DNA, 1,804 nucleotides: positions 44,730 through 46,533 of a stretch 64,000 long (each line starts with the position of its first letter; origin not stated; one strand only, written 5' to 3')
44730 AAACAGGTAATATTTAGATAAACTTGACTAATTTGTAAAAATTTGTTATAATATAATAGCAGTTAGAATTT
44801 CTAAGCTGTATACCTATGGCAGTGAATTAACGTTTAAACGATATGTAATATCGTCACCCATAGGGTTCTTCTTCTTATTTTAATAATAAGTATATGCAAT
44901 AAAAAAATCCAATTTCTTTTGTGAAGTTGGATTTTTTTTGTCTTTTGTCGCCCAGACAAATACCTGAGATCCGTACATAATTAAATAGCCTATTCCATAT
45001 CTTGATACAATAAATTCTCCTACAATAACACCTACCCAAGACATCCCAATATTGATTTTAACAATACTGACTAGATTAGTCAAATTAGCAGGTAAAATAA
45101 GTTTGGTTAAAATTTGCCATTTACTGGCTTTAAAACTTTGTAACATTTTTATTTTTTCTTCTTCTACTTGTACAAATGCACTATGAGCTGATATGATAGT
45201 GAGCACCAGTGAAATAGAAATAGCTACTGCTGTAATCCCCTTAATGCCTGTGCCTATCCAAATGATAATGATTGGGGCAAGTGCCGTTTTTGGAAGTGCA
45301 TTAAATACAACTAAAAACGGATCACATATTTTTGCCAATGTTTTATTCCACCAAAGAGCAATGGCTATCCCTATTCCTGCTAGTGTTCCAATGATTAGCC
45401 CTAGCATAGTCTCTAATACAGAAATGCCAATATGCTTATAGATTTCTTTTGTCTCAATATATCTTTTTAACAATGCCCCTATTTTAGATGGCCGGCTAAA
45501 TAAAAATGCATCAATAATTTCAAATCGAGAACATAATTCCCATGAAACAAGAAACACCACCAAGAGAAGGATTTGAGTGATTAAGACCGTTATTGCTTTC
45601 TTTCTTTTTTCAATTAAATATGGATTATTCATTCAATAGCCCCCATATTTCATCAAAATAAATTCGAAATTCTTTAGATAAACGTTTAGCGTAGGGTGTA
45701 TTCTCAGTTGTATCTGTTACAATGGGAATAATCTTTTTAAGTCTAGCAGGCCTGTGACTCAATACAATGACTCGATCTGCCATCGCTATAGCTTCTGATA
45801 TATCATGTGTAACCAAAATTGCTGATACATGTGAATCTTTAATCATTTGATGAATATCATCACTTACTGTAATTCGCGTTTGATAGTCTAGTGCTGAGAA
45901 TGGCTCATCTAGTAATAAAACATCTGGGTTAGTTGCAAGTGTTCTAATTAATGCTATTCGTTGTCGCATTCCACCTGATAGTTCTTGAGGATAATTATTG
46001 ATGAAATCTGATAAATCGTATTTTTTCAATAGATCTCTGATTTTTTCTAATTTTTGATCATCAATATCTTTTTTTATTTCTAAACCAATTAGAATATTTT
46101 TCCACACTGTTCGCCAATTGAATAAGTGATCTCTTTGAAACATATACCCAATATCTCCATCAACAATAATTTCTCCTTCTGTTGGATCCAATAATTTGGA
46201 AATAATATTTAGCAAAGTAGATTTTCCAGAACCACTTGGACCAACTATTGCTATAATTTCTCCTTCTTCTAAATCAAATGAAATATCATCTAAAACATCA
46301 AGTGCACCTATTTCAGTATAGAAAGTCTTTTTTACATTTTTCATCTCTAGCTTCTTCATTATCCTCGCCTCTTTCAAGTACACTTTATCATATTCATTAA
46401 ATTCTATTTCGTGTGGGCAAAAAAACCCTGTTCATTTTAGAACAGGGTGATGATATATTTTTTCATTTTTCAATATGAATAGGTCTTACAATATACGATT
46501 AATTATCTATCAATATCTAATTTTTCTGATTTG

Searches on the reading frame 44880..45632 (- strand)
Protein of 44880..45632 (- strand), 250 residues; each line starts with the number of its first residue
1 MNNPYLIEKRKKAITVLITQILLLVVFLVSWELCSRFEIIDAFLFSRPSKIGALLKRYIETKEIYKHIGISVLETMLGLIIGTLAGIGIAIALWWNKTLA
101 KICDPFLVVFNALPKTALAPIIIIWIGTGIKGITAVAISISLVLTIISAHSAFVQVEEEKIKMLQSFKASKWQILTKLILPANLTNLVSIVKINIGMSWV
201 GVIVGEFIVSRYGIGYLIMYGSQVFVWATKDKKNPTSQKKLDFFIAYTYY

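Call 29: search_protein_families(library=ncbifam, proteins=[window:44880-45632:-], max_evalue=0.00001)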
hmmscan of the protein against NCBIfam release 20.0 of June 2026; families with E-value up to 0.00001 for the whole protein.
window:44880-45632:- (250 aa): 7 families
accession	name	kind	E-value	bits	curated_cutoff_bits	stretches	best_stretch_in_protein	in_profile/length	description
NF040733.1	ABC_perm_U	equivalog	1.7e-21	76.9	295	1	12-219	3-209/251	ABC transporter permease subunit SaoP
NF007545.0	PRK10160.1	equivalog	1.3e-18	67.4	342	1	15-219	22-231/275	taurine ABC transporter permease TauC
NF008470.0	PRK11365.1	equivalog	7.4e-15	55.1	347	1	17-221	11-215/263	aliphatic sulfonate ABC transporter permease SsuC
TIGR01183.1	ntrB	equivalog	1.6e-12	47.5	209.05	1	62-219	13-170/202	nitrate ABC transporter permease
NF011662.0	PRK15082.1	equivalog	3.8e-07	29.8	484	1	71-202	107-236/303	glutathione ABC transporter permease GsiD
TIGR01097.1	PhnE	equivalog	6.7e-06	25.7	216.7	1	21-228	10-224/252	phosphonate ABC transporter, permease protein PhnE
NF045473.1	Opp1C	equivalog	9.2e-06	25.3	350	0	59-197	59-198/267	nickel/cobalt ABC transporter permease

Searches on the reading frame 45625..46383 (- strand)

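Call 29: search_protein_families(library=ncbifam, proteins=[window:45625-46383:-], max_evalue=0.00001)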
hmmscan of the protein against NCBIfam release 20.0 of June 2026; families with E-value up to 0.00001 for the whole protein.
window:45625-46383:- (252 aa): 187 families (the best 25 are shown)
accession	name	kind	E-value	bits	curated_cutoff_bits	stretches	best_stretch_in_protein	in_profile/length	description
NF040729.1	ABC_ATP_SaoA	equivalog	1.7e-56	191.4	360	1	11-222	1-220/248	ABC transporter ATP-binding protein SaoA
TIGR00968.1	3a0106s01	subfamily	1.5e-53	181.8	342.75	1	14-210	3-206/237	sulfate ABC transporter ATP-binding protein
TIGR03265.1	PhnT2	equivalog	5.5e-52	177.1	457.7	1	10-210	3-210/353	putative 2-aminoethylphosphonate ABC transporter ATP-binding protein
TIGR01186.1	proV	subfamily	1.3e-51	175.9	326.6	1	28-209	6-204/363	betaine/proline/choline family ABC transporter ATP-binding protein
NF040933.2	ABC_arch_GlcV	equivalog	3.8e-46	157.6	450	1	12-210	3-217/357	glucose ABC transporter ATP-binding protein GlcV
NF008421.0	PRK11248.1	equivalog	4.5e-46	157.4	357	1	21-219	7-213/255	taurine ABC transporter ATP-binding subunit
NF043075.1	MMSYN1_0197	equivalog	1.3e-45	155.8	550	1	12-209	3-207/341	spermidine/putrescine ABC transporter ATP-binding protein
NF006987.0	PRK09452.1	equivalog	7.2e-45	153.3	482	1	11-210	17-223/378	spermidine/putrescine ABC transporter ATP-binding protein PotA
TIGR01184.1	ntrCD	subfamily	1e-44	152.8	291.8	1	31-216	1-197/230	nitrate ABC transporter ATP-binding protein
NF008105.0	PRK10851.1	equivalog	1.5e-44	152.1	502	1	12-210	3-212/362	sulfate/thiosulfate ABC transporter ATP-binding protein CysA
NF008653.0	PRK11650.1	subfamily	4.2e-44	151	432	1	9-209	1-209/357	sn-glycerol-3-phosphate ABC transporter ATP-binding protein UgpC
NF040840.2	tungstate_WtpC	equivalog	4.4e-43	147.9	440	1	31-210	16-206/347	tungstate ABC transporter ATP-binding protein WtpC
TIGR02211.1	LolD_lipo_ex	equivalog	1.3e-42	145.8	307.75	1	12-208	2-214/221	lipoprotein-releasing ABC transporter ATP-binding protein LolD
NF008420.0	PRK11247.1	equivalog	1.7e-42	145.3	395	1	12-210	13-209/257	aliphatic sulfonates ABC transporter ATP-binding protein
TIGR01187.1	potA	subfamily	1.5e-41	142.6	355.6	1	46-210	1-176/325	polyamine ABC transporter ATP-binding protein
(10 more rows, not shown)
